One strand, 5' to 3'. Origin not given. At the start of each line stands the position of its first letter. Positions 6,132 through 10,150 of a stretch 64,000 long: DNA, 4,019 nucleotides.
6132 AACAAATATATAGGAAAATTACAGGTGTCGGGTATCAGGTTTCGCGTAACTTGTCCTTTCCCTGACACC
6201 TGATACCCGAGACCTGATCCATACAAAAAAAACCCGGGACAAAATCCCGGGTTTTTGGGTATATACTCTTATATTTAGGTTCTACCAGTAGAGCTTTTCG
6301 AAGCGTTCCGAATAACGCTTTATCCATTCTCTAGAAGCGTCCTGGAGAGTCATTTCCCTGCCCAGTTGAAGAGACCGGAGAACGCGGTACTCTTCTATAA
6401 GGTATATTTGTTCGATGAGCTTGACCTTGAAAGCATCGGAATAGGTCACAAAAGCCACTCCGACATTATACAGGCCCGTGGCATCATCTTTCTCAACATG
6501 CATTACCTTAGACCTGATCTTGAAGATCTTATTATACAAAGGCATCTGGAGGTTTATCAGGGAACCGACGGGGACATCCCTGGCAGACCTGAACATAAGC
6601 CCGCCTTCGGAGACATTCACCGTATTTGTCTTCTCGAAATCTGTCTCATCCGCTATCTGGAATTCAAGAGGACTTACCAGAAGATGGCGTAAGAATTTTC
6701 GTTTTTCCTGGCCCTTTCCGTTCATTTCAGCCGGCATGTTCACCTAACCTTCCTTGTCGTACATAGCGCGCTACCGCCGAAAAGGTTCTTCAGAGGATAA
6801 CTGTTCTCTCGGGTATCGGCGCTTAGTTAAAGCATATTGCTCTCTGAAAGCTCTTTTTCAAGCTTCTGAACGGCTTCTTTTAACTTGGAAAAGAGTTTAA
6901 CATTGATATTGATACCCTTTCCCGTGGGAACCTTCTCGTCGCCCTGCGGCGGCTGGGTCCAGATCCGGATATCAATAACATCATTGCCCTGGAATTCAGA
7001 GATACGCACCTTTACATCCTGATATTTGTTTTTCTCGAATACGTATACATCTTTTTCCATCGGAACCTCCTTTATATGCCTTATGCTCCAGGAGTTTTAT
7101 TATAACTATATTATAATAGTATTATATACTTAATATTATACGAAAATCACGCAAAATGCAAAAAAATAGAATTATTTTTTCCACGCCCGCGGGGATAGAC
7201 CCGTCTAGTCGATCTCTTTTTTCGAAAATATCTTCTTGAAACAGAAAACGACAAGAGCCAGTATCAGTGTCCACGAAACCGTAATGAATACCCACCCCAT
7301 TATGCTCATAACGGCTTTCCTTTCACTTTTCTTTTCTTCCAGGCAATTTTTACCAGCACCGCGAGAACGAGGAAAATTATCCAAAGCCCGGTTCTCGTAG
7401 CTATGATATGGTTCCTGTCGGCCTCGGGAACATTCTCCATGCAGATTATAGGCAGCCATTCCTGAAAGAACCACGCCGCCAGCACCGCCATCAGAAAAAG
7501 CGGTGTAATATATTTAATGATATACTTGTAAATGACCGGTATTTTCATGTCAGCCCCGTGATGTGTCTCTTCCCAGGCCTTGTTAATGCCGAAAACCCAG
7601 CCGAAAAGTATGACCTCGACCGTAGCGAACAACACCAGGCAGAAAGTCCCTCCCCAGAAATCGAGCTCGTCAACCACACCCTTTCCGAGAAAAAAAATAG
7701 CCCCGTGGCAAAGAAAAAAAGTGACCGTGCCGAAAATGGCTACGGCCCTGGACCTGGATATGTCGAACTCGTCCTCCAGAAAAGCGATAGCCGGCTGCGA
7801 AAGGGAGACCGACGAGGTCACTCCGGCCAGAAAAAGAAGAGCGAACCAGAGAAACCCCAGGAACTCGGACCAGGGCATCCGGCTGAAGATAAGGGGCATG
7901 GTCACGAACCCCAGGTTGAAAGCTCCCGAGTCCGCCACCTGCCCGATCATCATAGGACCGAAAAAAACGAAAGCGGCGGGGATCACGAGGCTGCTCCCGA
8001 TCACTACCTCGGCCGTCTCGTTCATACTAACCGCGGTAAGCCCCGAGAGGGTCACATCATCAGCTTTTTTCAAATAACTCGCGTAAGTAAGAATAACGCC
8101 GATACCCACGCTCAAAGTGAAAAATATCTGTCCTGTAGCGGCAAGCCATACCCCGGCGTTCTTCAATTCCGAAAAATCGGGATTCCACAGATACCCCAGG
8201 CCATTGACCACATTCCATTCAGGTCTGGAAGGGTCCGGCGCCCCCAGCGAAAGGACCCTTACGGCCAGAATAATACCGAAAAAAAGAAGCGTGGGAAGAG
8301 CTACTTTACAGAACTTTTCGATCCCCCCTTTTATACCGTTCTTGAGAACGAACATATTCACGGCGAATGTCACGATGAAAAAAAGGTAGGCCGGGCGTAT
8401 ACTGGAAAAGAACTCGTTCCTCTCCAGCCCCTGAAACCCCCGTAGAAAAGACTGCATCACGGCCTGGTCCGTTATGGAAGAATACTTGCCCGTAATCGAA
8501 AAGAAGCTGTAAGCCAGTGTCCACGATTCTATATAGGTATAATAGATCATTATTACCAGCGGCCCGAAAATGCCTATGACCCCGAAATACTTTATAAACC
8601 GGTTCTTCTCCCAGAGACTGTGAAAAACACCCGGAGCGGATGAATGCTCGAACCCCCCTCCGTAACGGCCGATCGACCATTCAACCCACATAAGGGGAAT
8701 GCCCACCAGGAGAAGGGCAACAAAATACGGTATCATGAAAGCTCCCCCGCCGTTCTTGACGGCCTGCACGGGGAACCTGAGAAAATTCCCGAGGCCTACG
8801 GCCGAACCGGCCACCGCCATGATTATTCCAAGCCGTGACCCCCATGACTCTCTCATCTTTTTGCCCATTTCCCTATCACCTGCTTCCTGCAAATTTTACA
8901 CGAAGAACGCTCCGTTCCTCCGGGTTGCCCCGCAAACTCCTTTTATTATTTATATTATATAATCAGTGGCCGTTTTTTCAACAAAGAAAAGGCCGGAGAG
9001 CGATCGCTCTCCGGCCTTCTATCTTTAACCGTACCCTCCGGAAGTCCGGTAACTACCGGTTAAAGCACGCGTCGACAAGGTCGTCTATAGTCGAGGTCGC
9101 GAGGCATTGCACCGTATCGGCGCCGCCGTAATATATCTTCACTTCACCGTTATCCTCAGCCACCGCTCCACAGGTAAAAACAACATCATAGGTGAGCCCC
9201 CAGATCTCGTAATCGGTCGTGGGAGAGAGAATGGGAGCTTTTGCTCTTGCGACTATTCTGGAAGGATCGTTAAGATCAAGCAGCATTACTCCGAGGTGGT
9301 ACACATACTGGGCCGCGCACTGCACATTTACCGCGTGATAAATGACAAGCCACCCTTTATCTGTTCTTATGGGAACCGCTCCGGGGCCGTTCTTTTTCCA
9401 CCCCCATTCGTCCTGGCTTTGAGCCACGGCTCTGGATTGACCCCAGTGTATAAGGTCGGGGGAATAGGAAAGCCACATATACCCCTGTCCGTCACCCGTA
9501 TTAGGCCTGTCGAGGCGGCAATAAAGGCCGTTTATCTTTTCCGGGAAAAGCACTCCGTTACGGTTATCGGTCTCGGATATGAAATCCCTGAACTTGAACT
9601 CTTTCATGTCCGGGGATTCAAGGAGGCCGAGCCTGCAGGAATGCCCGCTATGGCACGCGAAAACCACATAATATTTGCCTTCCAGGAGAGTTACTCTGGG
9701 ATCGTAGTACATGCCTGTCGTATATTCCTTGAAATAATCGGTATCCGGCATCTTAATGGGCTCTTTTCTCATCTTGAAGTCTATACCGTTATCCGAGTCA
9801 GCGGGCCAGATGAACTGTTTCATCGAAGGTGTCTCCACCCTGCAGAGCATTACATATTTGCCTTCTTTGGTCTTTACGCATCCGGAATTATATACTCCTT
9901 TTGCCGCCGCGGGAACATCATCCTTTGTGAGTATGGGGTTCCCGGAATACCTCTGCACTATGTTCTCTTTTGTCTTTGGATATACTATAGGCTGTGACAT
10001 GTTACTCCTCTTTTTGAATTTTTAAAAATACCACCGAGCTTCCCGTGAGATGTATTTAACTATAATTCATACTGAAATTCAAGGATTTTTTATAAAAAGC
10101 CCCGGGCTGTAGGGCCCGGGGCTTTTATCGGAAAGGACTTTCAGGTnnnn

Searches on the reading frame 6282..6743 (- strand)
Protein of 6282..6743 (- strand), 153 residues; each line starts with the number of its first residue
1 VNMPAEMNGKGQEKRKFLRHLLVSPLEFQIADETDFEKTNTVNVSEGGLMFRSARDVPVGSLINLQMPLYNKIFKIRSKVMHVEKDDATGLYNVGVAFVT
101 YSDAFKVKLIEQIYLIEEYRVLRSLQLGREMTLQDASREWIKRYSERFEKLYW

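Call 13: search_protein_families(library=pfam, proteins=[window:6282-6743:-], max_evalue=0.001)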
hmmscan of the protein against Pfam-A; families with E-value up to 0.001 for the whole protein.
window:6282-6743:- (153 aa): 1 family
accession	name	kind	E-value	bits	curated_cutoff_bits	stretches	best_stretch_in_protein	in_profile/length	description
PF07238.19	PilZ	-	7.9e-11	42.6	22.5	1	13-114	1-101/102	PilZ domain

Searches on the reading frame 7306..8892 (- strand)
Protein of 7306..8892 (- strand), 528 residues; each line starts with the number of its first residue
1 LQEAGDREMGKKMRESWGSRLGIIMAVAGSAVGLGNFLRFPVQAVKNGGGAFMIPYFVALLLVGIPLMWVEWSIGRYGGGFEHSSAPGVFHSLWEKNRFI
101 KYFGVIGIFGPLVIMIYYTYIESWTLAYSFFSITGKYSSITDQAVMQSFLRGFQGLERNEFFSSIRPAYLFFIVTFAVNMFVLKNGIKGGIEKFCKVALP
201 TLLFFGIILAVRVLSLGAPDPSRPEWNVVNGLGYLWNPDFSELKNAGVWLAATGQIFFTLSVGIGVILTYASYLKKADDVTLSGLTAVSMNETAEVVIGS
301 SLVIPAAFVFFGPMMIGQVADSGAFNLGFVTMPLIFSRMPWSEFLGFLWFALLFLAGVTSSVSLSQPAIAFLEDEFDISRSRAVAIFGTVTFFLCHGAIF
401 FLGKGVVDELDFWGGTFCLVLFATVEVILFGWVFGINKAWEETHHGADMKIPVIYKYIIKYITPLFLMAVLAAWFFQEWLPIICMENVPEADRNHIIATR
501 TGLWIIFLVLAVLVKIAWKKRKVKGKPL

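Call 13: search_protein_families(library=pfam, proteins=[window:7306-8892:-], max_evalue=0.001)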
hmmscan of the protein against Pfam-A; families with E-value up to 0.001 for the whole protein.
window:7306-8892:- (528 aa): 1 family
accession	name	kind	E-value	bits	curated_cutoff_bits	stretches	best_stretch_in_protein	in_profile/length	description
PF00209.24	SNF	-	3.2e-58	198.2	27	2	171-474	179-480/524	Sodium:neurotransmitter symporter family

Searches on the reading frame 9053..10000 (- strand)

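Call 13: search_protein_families(library=pfam, proteins=[window:9053-10000:-], max_evalue=0.001)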
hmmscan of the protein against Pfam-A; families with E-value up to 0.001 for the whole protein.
window:9053-10000:- (315 aa): 2 families
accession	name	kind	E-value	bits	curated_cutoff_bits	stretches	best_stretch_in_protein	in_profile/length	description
PF04041.19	Glyco_hydro_130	-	1.4e-50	172.5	26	1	18-312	17-318/320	beta-1,4-mannooligosaccharide phosphorylase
PF00251.26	Glyco_hydro_32N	-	3.8e-06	27.1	22.1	0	20-149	53-183/307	Glycosyl hydrolases family 32 N-terminal domain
